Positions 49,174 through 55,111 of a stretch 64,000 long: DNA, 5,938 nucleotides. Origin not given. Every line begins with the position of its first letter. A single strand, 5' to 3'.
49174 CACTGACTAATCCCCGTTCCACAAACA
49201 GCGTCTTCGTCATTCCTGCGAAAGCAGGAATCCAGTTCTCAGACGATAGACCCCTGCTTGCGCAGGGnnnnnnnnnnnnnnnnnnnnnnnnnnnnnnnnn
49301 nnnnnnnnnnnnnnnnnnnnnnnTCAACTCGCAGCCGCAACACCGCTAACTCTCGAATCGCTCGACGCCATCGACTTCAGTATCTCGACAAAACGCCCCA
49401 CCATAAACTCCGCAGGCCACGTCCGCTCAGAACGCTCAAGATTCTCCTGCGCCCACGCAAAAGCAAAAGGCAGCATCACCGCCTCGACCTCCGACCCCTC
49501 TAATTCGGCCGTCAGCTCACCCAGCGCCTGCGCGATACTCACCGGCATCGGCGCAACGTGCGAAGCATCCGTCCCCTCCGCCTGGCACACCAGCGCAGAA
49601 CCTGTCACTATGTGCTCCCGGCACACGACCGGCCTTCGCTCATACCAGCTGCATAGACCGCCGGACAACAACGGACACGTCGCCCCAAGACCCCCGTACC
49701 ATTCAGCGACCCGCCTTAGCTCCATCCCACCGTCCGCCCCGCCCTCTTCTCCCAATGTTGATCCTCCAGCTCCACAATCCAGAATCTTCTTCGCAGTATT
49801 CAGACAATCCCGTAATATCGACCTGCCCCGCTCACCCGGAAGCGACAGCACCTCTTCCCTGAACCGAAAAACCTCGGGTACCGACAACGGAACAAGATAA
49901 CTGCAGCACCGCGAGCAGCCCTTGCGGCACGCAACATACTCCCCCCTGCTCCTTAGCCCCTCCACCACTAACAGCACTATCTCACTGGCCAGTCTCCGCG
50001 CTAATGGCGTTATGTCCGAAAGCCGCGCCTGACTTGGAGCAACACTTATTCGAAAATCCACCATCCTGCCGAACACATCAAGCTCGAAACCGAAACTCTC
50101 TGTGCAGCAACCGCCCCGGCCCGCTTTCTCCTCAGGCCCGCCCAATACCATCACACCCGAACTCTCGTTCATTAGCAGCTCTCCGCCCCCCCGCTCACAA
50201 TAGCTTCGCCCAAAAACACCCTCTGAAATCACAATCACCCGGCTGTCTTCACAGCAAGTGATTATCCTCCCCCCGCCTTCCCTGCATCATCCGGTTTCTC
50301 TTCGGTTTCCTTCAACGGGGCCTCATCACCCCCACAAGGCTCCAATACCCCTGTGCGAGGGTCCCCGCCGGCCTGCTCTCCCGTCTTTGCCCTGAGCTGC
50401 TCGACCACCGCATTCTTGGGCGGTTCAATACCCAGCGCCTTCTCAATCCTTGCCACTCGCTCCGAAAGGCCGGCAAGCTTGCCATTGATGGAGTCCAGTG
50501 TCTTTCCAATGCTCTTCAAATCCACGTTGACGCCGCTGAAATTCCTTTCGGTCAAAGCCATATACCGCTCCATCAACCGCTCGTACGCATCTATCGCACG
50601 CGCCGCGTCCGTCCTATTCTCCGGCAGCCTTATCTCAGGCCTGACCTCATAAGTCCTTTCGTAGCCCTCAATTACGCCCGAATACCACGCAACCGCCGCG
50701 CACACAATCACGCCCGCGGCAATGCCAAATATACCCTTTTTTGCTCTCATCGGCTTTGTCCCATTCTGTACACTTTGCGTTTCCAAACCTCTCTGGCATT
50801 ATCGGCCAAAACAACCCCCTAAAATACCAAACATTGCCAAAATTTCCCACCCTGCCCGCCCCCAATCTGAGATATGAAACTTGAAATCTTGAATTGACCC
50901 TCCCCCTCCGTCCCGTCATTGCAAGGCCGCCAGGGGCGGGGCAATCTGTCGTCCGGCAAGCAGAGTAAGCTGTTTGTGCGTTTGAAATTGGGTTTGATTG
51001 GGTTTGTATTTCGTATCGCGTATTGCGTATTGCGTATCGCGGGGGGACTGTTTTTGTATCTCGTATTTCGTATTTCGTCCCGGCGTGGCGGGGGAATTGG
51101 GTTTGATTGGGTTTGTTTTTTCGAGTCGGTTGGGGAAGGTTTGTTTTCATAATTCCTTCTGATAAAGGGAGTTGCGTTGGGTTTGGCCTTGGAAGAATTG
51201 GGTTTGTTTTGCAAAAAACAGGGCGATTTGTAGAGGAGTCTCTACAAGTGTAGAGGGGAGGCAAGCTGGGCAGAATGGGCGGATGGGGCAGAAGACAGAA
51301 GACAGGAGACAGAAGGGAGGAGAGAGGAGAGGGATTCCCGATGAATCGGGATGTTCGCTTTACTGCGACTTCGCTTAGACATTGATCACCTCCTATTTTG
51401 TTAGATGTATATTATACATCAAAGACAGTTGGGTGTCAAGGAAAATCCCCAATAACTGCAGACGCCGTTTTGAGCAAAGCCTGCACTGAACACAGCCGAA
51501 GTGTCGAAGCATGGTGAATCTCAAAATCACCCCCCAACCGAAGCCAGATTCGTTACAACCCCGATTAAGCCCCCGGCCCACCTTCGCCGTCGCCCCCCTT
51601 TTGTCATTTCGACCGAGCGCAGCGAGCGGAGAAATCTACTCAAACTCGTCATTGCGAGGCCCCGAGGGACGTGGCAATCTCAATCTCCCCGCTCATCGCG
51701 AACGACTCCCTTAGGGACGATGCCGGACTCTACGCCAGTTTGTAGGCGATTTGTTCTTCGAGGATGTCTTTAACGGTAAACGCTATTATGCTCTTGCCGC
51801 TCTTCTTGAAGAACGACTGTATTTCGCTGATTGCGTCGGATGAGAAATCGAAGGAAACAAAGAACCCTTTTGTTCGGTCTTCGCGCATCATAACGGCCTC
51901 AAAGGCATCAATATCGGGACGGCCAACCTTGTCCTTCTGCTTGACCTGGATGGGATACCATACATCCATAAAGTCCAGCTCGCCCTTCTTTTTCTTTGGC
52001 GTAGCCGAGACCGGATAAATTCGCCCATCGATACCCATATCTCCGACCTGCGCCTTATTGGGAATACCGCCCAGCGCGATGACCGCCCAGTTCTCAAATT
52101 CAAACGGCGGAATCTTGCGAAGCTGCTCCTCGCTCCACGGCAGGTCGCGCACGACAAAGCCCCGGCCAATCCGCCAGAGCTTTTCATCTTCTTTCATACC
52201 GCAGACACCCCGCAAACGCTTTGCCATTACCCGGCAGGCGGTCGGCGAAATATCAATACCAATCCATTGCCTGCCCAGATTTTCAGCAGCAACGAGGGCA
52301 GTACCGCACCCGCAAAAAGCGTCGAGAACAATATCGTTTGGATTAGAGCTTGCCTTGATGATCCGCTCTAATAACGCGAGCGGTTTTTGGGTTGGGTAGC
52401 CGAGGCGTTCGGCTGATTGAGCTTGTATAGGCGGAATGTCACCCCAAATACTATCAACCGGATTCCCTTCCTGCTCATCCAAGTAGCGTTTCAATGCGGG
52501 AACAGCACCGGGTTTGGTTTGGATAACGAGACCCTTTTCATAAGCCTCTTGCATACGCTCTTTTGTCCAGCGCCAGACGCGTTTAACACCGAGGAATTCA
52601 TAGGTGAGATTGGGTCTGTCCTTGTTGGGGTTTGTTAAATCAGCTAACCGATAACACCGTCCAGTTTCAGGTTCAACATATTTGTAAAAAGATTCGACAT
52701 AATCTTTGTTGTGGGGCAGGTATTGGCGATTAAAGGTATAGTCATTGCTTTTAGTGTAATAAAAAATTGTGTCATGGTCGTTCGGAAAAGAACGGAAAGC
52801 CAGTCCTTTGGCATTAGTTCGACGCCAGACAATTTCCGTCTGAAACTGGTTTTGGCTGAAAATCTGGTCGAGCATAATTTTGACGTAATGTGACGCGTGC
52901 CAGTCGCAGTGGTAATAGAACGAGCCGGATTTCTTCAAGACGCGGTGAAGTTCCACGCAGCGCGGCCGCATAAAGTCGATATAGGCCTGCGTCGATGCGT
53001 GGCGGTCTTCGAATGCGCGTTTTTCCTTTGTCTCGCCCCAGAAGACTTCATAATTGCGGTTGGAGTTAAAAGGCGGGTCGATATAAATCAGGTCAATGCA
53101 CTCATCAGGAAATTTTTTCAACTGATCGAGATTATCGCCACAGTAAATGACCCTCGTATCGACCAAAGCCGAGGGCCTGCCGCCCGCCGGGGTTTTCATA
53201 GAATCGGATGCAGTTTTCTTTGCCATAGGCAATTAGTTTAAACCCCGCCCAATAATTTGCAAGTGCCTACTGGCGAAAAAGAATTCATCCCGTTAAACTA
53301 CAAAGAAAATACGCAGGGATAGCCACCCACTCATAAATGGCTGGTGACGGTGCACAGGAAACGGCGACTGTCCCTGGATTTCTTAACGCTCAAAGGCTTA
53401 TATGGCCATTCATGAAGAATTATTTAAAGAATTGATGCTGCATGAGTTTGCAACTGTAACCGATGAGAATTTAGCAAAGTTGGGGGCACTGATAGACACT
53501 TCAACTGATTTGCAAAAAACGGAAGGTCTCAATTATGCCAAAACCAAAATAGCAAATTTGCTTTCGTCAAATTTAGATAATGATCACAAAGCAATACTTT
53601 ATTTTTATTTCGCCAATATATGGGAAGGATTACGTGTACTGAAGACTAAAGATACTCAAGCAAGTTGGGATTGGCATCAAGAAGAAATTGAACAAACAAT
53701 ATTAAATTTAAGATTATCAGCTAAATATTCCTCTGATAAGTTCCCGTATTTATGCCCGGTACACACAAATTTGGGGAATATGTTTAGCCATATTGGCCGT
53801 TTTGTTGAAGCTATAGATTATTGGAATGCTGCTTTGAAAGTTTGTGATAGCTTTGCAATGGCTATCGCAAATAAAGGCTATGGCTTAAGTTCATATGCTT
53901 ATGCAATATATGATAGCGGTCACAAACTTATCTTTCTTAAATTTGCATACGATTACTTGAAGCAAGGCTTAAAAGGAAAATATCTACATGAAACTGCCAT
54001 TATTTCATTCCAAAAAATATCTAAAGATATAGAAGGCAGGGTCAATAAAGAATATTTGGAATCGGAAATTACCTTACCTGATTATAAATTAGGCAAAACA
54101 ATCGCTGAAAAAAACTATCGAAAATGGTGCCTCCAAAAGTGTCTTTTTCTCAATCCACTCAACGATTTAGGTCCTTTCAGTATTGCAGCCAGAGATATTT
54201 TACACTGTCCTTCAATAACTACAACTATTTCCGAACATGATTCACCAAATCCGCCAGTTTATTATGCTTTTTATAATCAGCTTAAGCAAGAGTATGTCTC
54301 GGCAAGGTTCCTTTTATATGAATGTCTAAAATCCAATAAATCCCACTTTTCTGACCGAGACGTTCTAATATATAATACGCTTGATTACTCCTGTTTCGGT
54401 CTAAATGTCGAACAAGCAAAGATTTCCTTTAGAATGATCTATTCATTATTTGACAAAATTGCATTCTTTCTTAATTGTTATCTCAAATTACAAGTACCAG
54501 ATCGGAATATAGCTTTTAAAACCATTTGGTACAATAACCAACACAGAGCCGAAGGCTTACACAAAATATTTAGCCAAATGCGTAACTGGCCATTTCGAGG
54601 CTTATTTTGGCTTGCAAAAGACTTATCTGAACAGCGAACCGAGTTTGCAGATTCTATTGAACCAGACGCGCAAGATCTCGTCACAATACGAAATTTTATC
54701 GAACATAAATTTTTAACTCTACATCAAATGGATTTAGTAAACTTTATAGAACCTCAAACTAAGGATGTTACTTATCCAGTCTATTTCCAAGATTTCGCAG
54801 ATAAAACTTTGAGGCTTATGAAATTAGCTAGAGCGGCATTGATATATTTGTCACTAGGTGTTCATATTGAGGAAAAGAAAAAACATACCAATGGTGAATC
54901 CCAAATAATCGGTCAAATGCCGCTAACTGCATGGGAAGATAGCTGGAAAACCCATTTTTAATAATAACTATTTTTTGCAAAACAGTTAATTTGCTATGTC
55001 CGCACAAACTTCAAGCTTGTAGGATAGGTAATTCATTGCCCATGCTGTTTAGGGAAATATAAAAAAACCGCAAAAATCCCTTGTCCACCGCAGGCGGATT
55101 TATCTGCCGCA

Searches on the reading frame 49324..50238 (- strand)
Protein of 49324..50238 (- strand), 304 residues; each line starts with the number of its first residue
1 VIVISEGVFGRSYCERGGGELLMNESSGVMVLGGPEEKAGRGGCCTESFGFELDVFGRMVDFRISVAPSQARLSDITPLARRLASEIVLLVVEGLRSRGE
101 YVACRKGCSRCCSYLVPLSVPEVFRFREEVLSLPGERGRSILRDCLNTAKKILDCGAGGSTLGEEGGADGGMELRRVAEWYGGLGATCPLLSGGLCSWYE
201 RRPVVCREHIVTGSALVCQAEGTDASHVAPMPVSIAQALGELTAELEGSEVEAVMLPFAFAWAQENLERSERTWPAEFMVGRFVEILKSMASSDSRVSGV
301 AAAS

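Call 97: search_protein_families(library=pfam, proteins=[window:49324-50238:-], max_evalue=0.001)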
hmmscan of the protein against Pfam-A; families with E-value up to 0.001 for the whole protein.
window:49324-50238:- (304 aa): 1 family
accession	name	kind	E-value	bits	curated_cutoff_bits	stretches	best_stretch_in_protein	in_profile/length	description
PF03692.20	CxxCxxCC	-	0.00012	23.1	23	0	103-209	1-69/85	Putative zinc- or iron-chelating domain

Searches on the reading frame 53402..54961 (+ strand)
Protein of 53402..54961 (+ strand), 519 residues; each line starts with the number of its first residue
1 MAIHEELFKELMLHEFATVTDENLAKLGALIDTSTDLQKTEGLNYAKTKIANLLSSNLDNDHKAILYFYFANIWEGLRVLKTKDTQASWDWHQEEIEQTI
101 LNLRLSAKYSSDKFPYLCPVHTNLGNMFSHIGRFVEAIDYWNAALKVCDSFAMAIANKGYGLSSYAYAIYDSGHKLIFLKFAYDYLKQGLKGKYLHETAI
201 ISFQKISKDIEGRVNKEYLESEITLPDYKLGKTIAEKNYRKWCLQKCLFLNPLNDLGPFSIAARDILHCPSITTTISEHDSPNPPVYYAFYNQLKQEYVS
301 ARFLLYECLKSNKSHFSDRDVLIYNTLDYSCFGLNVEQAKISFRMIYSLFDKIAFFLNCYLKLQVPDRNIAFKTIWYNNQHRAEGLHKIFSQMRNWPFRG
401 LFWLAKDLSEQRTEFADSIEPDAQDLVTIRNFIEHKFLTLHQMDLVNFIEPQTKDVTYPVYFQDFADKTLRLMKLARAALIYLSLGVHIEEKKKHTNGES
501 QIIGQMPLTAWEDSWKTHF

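Call 11: search_protein_families(library=pfam, proteins=[window:53402-54961:+], max_evalue=0.0001)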
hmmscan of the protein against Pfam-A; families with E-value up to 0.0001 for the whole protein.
window:53402-54961:+ (519 aa): 2 families
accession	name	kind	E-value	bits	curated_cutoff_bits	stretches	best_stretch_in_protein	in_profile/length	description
PF18733.6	HEPN_LA2681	-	1.5e-70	237.2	27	1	281-490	4-204/204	LA2681-like HEPN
PF00515.34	TPR_1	-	3.6e-05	23.8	27.8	0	120-148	3-31/34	Tetratricopeptide repeat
